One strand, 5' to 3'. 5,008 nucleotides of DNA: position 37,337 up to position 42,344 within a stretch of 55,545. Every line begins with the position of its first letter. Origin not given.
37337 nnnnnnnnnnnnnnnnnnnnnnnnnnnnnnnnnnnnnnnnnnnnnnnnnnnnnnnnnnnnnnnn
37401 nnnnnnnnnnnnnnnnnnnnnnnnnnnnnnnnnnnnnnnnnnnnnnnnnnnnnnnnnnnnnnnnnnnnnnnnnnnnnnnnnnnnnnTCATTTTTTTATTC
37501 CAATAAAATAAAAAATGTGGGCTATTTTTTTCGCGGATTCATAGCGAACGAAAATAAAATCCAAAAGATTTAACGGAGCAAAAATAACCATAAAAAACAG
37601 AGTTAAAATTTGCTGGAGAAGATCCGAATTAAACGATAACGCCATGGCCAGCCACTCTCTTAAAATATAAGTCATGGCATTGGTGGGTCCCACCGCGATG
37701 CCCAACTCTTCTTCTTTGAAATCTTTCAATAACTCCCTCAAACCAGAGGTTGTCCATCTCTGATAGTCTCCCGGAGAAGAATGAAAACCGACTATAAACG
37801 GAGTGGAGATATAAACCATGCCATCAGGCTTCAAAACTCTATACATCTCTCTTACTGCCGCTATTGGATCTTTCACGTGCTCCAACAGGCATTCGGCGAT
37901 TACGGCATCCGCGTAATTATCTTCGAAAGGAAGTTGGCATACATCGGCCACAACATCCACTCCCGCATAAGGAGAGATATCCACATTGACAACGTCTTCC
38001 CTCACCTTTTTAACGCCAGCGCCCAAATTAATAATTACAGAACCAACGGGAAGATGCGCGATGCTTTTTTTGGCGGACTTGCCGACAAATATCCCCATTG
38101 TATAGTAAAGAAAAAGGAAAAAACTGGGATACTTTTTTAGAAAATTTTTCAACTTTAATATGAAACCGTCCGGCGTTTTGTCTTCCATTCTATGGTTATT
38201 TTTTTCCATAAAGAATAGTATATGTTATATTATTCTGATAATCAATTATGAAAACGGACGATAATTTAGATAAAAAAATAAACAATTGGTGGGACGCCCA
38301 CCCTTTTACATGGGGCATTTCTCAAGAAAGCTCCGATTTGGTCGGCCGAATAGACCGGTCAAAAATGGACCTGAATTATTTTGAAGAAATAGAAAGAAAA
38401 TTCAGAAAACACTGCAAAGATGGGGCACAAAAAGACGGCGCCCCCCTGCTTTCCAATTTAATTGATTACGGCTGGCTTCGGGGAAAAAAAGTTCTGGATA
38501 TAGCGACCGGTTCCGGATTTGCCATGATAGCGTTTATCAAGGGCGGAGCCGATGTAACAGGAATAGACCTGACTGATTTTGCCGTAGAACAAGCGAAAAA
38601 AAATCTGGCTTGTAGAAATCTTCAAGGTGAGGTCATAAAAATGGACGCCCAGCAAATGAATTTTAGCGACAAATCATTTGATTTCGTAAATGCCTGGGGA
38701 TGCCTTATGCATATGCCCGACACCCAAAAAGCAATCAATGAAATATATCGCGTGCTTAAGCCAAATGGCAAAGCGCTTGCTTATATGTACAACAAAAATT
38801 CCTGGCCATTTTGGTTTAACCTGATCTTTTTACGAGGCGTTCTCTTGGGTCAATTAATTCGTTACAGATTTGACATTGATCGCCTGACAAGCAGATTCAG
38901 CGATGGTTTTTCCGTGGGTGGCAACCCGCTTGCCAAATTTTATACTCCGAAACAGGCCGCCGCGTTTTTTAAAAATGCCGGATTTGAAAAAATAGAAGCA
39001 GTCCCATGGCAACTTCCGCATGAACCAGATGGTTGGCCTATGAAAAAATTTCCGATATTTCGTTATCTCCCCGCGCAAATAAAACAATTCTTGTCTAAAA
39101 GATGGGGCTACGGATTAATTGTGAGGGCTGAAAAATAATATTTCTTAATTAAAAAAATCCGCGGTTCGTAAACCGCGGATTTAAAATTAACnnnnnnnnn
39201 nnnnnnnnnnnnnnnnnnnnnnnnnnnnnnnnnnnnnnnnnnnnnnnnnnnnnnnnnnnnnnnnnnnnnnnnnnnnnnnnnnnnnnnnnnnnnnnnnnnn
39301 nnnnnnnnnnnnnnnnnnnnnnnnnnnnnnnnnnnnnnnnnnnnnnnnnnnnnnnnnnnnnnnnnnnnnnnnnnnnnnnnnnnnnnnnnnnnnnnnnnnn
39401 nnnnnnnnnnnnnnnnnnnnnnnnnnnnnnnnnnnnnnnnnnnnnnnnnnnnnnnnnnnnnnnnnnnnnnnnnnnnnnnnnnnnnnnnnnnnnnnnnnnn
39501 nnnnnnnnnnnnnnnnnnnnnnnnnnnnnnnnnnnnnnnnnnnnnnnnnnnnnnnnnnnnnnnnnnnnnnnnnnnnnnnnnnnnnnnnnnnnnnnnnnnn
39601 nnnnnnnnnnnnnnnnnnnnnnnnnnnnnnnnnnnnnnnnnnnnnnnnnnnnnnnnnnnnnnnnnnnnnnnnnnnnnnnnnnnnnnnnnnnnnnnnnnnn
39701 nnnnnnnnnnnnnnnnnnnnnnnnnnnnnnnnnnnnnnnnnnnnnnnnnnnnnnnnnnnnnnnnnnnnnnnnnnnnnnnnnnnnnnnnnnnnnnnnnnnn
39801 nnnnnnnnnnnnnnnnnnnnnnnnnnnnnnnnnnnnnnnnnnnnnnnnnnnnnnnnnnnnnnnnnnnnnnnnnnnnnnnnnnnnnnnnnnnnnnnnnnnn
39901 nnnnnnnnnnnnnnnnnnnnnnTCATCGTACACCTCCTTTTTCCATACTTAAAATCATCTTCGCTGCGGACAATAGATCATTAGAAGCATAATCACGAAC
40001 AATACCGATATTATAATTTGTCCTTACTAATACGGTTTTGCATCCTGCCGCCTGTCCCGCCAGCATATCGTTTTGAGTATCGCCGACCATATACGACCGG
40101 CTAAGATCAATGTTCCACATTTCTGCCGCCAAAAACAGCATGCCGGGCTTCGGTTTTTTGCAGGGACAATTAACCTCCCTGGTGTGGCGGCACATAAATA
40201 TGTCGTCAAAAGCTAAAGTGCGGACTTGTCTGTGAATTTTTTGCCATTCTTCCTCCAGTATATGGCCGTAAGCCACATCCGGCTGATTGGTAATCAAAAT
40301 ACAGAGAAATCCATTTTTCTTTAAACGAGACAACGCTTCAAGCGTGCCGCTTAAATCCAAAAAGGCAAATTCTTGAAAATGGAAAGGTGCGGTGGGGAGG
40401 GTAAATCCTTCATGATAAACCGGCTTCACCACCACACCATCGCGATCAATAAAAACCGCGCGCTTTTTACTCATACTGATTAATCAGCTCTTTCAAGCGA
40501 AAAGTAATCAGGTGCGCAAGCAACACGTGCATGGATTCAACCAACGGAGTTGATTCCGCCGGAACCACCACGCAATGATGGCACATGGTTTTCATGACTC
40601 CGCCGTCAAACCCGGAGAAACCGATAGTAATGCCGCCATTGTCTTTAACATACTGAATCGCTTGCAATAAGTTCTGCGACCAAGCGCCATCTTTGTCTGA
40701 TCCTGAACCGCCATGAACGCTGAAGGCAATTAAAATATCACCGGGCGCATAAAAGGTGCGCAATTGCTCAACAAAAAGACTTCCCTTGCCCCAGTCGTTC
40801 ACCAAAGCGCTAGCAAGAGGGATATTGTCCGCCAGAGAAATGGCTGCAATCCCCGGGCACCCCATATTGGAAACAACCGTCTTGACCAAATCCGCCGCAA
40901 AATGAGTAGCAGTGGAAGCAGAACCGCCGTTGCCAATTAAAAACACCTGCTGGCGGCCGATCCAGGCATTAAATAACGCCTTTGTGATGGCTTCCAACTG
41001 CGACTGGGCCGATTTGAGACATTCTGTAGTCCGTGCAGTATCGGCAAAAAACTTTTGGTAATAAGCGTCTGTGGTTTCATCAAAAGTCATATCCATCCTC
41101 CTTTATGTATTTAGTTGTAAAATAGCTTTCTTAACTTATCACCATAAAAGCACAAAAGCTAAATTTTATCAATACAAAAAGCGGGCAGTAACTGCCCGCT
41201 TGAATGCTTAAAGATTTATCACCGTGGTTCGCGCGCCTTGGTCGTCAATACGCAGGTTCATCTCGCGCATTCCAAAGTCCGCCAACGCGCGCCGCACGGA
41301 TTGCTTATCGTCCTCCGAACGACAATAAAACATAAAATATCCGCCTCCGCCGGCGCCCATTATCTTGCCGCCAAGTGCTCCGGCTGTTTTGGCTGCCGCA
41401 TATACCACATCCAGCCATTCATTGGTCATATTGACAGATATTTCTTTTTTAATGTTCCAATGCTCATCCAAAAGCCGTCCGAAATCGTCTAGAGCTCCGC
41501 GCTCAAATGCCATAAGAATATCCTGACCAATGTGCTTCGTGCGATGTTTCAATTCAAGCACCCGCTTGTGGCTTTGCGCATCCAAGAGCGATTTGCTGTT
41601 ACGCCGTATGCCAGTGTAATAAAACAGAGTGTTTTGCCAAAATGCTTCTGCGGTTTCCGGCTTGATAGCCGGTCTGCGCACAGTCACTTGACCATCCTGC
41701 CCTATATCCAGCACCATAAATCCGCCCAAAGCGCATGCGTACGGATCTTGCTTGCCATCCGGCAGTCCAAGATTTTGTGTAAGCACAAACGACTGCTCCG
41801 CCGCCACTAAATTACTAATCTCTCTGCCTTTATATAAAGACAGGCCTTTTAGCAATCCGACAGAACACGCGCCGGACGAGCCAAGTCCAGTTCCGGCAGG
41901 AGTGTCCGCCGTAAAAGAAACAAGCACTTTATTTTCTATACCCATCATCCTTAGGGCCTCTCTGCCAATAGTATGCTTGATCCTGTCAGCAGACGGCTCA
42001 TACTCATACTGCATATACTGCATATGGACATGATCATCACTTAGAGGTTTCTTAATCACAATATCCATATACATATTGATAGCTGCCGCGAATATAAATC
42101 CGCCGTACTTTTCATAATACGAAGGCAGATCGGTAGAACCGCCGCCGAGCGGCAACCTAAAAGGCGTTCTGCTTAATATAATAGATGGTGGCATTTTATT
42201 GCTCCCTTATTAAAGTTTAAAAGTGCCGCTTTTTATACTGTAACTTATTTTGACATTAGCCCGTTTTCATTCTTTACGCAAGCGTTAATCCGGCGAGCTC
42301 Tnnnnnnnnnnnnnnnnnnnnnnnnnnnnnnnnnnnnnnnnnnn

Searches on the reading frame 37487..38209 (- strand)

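Call 7: search_protein_families(library=pfam, proteins=[window:37487-38209:-], max_evalue=0.01)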
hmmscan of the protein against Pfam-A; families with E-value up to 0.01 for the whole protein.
window:37487-38209:- (240 aa): 7 families
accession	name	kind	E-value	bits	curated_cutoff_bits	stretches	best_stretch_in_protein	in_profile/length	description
PF08241.18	Methyltransf_11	-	1.9e-15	57.7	21.2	1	71-134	19-95/95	Methyltransferase domain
PF13489.12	Methyltransf_23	-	3.5e-09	37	27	1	72-153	46-133/164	Methyltransferase domain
PF13649.12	Methyltransf_25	-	1.8e-08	35.4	27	1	86-130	51-97/97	Methyltransferase domain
PF13847.12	Methyltransf_31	-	1e-07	32.2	27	1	88-166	61-124/145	Methyltransferase domain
PF05148.21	Methyltransf_8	-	1.6e-06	28.6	27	1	45-135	71-157/219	Hypothetical methyltransferase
PF08242.18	Methyltransf_12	-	6e-06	27.4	30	1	92-132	57-98/98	Methyltransferase domain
PF01209.24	Ubie_methyltran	-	1.6e-05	24.8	20.1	1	86-134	103-151/233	ubiE/COQ5 methyltransferase family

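Call 8: search_protein_families(library=ncbifam, proteins=[window:37487-38209:-], max_evalue=0.001)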
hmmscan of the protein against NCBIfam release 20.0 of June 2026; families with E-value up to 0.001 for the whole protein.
window:37487-38209:- (240 aa): 18 families
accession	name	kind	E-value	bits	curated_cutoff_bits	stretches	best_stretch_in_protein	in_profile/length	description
NF045667.1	MTase_DVU1556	equivalog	1.3e-11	44.4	155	1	86-135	71-120/213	DVU_1556 family methyltransferase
NF008823.0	PRK11873.1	subfamily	2.3e-08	33.9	263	1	88-135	135-182/272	arsenite methyltransferase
NF040539.1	AST_met_ArsM_2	exception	1.9e-07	31.2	240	1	86-139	115-167/262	putative arsinothricin biosynthesis methyltransferase ArsM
NF001241.0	PRK00216.1-2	equivalog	4.1e-07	29.9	327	1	85-135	98-148/231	demethylmenaquinone methyltransferase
NF001243.0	PRK00216.1-4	equivalog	1.2e-06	28.1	235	1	88-145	105-165/237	demethylmenaquinone methyltransferase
NF001240.0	PRK00216.1-1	equivalog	1.4e-06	27.6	378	1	85-134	119-168/251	bifunctional demethylmenaquinone methyltransferase/2-methoxy-6-polyprenyl-1,4-benzoquinol methylase UbiE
NF038099.1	AsSugarArsM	exception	1.7e-06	27.5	400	1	88-138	123-175/321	arsenosugar biosynthesis arsenite methyltransferase ArsM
TIGR01934.1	MenG_MenH_UbiE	subfamily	1.8e-06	27.4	158.35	1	86-134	93-141/223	ubiquinone/menaquinone biosynthesis methyltransferase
TIGR02752.1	MenG_heptapren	equivalog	8.8e-06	25.4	419.85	1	89-144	104-162/231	demethylmenaquinone methyltransferase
NF041536.1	ArsM_DUF2284_UU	exception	8.8e-06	24.3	575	1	84-140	129-186/459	arsenite methyltransferase/DUF2284 domain selenoprotein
NF047649.1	MTase_UXPK_star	exception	1.7e-05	24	460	1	67-136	116-183/283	methyltransferase/UXPK-star double selenoprotein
NF001244.0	PRK00216.1-5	equivalog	2e-05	24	216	1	87-134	106-153/236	bifunctional demethylmenaquinone methyltransferase/2-methoxy-6-polyprenyl-1,4-benzoquinol methylase UbiE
TIGR02072.1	BioC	equivalog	3.1e-05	23.9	184.95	1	87-137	85-135/244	malonyl-ACP O-methyltransferase BioC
NF041537.1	ArsM_AhpD_UU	exception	3.1e-05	22.9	510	1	82-139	130-185/345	arsenite methyltransferase/AhpD domain selenoprotein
NF052510.1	methyltran_MpqE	exception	3.6e-05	23.3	335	1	64-132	86-149/234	methyl-plastoquinone biosynthesis methyltransferase MpqE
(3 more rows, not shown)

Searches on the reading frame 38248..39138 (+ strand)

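Call 11: search_protein_families(library=pfam, proteins=[window:38248-39138:+], max_evalue=0.001)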
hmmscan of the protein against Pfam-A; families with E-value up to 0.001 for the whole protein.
window:38248-39138:+ (296 aa): 9 families
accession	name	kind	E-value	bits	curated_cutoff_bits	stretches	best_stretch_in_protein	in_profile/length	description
PF08241.18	Methyltransf_11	-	1.7e-21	77.1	21.2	1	83-177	1-94/95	Methyltransferase domain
PF13649.12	Methyltransf_25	-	2.3e-21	76.7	27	1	82-174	1-97/97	Methyltransferase domain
PF13847.12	Methyltransf_31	-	1.5e-19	70.5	27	1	79-178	4-109/145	Methyltransferase domain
PF13489.12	Methyltransf_23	-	9.8e-14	51.8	27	1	78-250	22-163/164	Methyltransferase domain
PF08242.18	Methyltransf_12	-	1.2e-13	52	30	1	83-175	1-97/98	Methyltransferase domain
PF01209.24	Ubie_methyltran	-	1e-11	45.1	20.1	1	77-178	46-151/233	ubiE/COQ5 methyltransferase family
PF06325.19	PrmA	-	3e-07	30.7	22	1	77-149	160-232/296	Ribosomal protein L11 methyltransferase (PrmA)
PF05175.20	MTS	-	1.8e-05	24.9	23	1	67-147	23-102/170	Methyltransferase small domain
PF08003.17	Methyltransf_9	-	0.00014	21.4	23.8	1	77-175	114-214/315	Protein of unknown function (DUF1698)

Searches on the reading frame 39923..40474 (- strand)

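Call 11: search_protein_families(library=pfam, proteins=[window:39923-40474:-], max_evalue=0.001)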
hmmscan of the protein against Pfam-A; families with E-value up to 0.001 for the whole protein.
window:39923-40474:- (183 aa): 5 families
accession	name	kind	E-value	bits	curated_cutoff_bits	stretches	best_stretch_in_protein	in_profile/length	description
PF00702.32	Hydrolase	-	9.1e-14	52.7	26.4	1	42-144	101-191/191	haloacid dehalogenase-like hydrolase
PF13242.12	Hydrolase_like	-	1.1e-13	51.4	22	1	105-153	2-51/75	HAD-hyrolase-like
PF13419.12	HAD_2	-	5.5e-10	40.1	23.8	1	42-150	82-178/178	Haloacid dehalogenase-like hydrolase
PF08645.17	PNK3P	-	1e-05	25.7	22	1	33-167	24-144/161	Polynucleotide kinase 3 phosphatase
PF12710.13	HAD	-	2.2e-05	25.4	27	1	21-137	62-185/189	haloacid dehalogenase-like hydrolase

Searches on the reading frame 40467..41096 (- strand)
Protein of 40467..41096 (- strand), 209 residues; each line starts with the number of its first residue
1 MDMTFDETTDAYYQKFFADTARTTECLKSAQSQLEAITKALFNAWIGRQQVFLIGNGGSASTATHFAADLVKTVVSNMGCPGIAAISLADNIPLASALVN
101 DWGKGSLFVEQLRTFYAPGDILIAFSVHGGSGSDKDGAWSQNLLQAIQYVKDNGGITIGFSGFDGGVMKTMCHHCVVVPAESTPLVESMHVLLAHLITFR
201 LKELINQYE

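Call 11: search_protein_families(library=pfam, proteins=[window:40467-41096:-], max_evalue=0.001)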
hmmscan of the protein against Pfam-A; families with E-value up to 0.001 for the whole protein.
window:40467-41096:- (209 aa): 2 families
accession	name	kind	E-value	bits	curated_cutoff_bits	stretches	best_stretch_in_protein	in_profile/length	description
PF13580.11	SIS_2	-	7.8e-09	36.1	27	1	17-133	3-118/138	SIS domain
PF01380.27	SIS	-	5.9e-05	23.3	25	0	140-199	66-125/131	SIS domain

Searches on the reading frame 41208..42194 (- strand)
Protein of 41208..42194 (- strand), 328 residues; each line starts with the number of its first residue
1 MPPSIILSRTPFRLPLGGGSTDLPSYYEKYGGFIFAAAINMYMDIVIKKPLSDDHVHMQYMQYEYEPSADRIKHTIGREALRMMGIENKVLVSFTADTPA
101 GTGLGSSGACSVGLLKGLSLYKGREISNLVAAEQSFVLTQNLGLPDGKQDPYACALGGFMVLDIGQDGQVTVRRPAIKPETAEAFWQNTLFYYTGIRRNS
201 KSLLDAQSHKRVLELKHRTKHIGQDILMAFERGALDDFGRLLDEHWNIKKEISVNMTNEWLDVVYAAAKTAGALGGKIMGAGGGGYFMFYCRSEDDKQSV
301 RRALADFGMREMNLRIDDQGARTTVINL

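Call 11: search_protein_families(library=pfam, proteins=[window:41208-42194:-], max_evalue=0.001)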
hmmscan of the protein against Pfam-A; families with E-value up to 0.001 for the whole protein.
window:41208-42194:- (328 aa): 2 families
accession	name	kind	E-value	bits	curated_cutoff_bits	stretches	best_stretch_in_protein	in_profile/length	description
PF08544.19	GHMP_kinases_C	-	3.6e-11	43.7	21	1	229-307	4-82/85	GHMP kinases C terminal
PF00288.32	GHMP_kinases_N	-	6.9e-08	33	22.3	1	85-158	15-87/87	GHMP kinases N terminal domain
